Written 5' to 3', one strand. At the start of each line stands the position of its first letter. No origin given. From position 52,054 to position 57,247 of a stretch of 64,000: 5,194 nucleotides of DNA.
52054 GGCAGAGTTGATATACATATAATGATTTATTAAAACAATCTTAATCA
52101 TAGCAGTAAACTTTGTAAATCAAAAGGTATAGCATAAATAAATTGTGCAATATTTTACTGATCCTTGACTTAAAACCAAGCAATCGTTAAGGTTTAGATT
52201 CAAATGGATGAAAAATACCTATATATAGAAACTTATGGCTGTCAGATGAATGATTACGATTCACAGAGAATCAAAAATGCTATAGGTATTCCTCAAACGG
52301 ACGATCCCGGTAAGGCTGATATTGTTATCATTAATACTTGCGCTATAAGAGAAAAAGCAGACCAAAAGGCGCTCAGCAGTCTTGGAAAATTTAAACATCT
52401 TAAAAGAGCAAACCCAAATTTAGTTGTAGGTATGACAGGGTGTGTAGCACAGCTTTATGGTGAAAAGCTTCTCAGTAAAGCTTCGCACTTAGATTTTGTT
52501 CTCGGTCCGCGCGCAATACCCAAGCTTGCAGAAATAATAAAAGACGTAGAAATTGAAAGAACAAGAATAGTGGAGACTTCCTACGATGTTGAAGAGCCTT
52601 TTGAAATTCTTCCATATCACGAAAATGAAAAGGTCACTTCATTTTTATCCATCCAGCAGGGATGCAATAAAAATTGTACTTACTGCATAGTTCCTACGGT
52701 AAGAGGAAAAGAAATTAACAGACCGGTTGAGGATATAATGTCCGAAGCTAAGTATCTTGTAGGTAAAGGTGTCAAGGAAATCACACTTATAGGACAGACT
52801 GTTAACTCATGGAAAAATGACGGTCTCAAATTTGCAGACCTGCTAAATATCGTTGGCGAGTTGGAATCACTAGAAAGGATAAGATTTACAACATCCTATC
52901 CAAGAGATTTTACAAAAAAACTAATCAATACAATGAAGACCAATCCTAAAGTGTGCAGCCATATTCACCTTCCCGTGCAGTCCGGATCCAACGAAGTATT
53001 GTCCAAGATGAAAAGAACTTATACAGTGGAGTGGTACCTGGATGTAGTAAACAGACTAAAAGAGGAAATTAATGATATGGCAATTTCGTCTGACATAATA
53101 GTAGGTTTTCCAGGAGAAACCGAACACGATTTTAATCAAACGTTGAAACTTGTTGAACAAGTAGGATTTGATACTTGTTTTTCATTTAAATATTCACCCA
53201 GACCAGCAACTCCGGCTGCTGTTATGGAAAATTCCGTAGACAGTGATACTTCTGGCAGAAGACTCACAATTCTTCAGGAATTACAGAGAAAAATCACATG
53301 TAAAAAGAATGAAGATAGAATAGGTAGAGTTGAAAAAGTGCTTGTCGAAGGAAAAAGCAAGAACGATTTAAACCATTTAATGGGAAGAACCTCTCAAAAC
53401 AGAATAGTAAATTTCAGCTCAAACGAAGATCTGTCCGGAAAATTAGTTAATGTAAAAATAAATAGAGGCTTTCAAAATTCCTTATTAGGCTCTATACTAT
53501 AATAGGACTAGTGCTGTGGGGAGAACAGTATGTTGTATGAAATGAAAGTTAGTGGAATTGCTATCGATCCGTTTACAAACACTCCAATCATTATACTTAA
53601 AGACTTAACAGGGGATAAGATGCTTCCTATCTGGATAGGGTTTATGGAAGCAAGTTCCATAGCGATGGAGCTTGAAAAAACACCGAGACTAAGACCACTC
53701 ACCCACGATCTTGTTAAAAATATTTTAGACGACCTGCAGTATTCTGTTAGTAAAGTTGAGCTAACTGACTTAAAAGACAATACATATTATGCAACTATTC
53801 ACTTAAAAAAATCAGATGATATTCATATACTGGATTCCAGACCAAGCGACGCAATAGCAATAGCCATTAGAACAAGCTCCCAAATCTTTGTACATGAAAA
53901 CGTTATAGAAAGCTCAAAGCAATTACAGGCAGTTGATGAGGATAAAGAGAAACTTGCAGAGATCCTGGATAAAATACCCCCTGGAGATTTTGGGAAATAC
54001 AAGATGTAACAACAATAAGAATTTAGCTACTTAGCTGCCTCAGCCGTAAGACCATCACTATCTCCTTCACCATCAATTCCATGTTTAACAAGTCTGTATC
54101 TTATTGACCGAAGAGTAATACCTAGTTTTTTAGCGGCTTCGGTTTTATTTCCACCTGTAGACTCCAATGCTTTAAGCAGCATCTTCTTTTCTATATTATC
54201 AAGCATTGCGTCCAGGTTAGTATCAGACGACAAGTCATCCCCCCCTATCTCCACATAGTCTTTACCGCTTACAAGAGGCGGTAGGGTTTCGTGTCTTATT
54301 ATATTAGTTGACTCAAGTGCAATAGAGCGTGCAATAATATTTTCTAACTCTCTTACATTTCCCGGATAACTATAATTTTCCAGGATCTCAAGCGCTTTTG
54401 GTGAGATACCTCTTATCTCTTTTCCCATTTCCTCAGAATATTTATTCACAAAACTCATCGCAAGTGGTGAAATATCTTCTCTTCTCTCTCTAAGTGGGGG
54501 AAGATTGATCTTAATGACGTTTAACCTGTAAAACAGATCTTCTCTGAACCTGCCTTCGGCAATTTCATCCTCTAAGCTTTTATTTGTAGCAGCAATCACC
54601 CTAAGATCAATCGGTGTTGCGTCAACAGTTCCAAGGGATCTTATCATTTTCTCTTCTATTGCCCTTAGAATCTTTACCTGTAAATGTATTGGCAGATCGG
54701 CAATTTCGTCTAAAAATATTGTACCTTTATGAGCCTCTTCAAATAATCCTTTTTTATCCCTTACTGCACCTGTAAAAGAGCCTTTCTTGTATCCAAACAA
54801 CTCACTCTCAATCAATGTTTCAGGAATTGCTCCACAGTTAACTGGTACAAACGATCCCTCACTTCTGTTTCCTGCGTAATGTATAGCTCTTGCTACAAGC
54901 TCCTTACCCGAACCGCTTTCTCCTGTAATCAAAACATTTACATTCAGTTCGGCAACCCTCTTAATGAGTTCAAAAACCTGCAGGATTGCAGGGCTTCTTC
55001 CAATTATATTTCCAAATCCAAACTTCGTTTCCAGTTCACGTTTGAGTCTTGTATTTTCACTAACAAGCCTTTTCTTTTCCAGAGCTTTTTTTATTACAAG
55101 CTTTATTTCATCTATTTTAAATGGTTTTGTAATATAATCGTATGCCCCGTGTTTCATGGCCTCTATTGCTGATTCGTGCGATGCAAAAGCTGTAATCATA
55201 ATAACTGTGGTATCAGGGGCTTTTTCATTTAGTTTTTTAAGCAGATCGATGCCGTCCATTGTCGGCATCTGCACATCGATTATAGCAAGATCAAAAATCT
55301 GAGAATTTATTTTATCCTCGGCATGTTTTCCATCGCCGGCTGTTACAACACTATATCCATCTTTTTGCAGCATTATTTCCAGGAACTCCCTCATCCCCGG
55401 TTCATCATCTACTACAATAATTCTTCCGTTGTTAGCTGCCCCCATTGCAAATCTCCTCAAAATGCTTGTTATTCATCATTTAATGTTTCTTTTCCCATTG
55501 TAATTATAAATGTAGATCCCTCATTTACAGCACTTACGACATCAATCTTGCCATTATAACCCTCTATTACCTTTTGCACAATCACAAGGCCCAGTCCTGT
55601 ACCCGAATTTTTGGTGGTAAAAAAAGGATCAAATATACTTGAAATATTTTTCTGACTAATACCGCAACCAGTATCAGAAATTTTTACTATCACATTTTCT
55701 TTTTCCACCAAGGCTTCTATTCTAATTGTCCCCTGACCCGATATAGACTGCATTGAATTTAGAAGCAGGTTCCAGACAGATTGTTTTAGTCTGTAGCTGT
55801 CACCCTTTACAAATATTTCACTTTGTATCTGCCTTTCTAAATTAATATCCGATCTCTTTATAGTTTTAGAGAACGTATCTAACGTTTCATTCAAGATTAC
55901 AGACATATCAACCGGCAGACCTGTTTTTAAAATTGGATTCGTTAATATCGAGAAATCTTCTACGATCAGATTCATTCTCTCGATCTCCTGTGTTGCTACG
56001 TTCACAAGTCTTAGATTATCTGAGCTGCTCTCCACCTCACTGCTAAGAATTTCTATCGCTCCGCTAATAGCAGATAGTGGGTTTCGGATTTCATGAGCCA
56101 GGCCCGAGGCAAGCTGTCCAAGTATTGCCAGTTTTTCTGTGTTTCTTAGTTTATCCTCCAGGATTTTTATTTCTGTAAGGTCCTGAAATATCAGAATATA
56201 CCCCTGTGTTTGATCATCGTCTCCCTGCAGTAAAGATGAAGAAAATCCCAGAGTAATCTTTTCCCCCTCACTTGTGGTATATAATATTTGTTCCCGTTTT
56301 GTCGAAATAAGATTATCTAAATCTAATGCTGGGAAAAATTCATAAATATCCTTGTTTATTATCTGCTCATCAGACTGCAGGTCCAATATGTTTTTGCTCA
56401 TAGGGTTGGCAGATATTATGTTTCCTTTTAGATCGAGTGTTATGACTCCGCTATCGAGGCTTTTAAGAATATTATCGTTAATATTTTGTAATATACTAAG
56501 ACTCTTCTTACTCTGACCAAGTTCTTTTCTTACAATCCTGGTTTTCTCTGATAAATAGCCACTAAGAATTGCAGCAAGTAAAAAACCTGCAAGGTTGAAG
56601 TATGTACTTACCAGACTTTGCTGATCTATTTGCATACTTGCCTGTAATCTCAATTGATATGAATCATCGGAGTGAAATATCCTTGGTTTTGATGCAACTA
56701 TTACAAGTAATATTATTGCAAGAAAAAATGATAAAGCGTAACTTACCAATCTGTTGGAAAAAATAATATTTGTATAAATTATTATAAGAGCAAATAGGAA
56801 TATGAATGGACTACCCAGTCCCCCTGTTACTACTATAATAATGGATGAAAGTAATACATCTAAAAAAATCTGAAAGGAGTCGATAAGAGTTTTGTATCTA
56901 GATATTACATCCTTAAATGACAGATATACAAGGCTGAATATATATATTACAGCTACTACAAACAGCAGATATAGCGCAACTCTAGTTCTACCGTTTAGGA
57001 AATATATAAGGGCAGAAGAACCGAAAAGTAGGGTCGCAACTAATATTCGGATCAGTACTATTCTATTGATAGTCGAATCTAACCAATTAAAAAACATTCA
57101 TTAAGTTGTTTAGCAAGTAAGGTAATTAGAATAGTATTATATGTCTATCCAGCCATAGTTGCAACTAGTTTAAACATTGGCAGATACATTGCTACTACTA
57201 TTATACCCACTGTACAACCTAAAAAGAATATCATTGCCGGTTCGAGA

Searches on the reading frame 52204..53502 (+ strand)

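Call 14: search_protein_families(library=pfam, proteins=[window:52204-53502:+], max_evalue=0.00001)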
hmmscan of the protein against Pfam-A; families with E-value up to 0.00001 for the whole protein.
window:52204-53502:+ (432 aa): 3 families
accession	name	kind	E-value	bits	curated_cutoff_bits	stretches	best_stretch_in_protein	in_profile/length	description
PF04055.27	Radical_SAM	-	3.1e-32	112.5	29.5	1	149-317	2-166/166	Radical SAM superfamily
PF00919.26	UPF0004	-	5.9e-27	94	27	1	6-101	2-98/98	Uncharacterized protein family UPF0004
PF01938.26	TRAM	-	1.3e-07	31.8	21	1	373-432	4-61/61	TRAM domain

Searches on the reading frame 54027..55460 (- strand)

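Call 14: search_protein_families(library=pfam, proteins=[window:54027-55460:-], max_evalue=0.00001)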
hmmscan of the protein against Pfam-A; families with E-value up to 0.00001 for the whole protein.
window:54027-55460:- (477 aa): 6 families
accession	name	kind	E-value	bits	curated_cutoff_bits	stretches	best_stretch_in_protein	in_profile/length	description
PF00158.32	Sigma54_activat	-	2.1e-69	232.9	20.2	1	152-318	1-167/168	Sigma-54 interaction domain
PF00072.30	Response_reg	-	1.2e-32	112.9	30.2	1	14-123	1-110/111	Response regulator receiver domain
PF25601.1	AAA_lid_14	-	2.1e-24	85.6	27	1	324-398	1-75/87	AAA+ ATPase lid domain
PF14532.12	Sigma54_activ_2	-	1.9e-21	77.2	25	1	153-323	1-138/138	Sigma-54 interaction domain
PF02954.25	HTH_8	-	9.4e-14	51.3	22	1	420-459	2-41/42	Bacterial regulatory protein, Fis family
PF07728.20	AAA_5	-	6.3e-06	26.7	22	0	175-294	1-123/139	AAA domain (dynein-related subfamily)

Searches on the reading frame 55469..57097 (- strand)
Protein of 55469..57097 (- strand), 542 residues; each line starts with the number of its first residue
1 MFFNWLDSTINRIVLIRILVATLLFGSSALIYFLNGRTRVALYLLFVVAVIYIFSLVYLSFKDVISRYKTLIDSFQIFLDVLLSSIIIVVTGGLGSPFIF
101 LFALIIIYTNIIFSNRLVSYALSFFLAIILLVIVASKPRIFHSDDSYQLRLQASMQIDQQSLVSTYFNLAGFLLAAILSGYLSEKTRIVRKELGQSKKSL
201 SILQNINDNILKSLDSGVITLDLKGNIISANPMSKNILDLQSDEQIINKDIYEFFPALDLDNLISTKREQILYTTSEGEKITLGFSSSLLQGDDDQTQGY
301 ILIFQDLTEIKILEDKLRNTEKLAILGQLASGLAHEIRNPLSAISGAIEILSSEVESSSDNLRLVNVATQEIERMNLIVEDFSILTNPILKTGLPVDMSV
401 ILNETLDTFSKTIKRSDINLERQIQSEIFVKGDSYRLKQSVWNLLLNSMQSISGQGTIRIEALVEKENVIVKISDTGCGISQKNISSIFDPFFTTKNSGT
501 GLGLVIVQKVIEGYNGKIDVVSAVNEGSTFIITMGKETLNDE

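Call 14: search_protein_families(library=pfam, proteins=[window:55469-57097:-], max_evalue=0.00001)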
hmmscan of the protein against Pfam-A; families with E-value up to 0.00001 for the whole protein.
window:55469-57097:- (542 aa): 3 families
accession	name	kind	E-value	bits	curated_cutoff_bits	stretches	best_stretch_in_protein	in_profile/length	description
PF02518.31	HATPase_c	-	8.8e-24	84.5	26.4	1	432-534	1-107/111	Histidine kinase-, DNA gyrase B-, and HSP90-like ATPase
PF00512.31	HisKA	-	2.3e-13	50.4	26.9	1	326-382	2-57/66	His Kinase A (phospho-acceptor) domain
PF13426.13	PAS_9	-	8e-10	39.4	27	1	216-309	2-103/103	PAS domain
